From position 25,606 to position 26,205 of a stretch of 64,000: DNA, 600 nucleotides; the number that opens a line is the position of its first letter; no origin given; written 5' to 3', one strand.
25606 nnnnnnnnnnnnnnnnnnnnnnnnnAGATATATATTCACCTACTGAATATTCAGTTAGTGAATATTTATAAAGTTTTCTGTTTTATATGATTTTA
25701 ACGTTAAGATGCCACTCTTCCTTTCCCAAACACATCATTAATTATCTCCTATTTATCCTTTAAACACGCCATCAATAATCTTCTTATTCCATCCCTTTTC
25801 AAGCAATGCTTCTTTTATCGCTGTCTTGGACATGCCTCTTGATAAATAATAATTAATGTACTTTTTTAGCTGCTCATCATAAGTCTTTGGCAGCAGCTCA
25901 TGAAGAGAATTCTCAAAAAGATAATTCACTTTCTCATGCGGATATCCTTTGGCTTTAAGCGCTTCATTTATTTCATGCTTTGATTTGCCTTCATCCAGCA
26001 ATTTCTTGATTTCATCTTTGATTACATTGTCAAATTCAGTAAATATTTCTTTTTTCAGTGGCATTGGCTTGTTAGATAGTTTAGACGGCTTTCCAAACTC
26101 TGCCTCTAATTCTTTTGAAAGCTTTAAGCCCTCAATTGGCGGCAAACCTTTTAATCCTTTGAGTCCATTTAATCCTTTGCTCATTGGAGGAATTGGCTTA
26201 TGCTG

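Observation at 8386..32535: Three giant secreted proteins share a homologous cytoplasmic tail of about 85 aa, made of two GW/GY helix repeats, after their C-terminal TM helix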

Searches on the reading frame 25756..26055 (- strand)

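Call 6: search_protein_families(library=pfam, proteins=[window:25756-26055:-], max_evalue=10)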
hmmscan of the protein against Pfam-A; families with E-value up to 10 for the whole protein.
seq(100 aa): 9 families
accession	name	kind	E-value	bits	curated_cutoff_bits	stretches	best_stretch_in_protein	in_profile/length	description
PF21982.2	RecX_HTH1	-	0.00015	22.1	26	2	24-42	14-32/40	RecX, first three-helix domain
PF07261.16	DnaB_2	-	0.015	15.4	22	1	46-97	3-55/74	Replication initiation and membrane attachment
PF00538.25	Linker_histone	-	0.021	15.5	22.4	1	9-55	5-54/74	linker histone H1 and H5 family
PF10737.14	GerPC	-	0.055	13.9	22.4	1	12-97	83-158/174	Spore germination protein GerPC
PF02631.22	RecX_HTH2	-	0.069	13.8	26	1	66-95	9-39/42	RecX, second three-helix domain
PF13411.12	MerR_1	-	0.091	13.3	21.6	0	65-85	47-67/69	MerR HTH family regulatory protein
PF08004.16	DUF1699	-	0.16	12.1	33.4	1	7-46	88-128/130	Protein of unknown function (DUF1699)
PF03793.24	PASTA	-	0.17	12.3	23.2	1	73-94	7-28/64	PASTA domain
PF08353.15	MurT_C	-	0.18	12.3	25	1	7-67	45-103/110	MurT ligase C-terminal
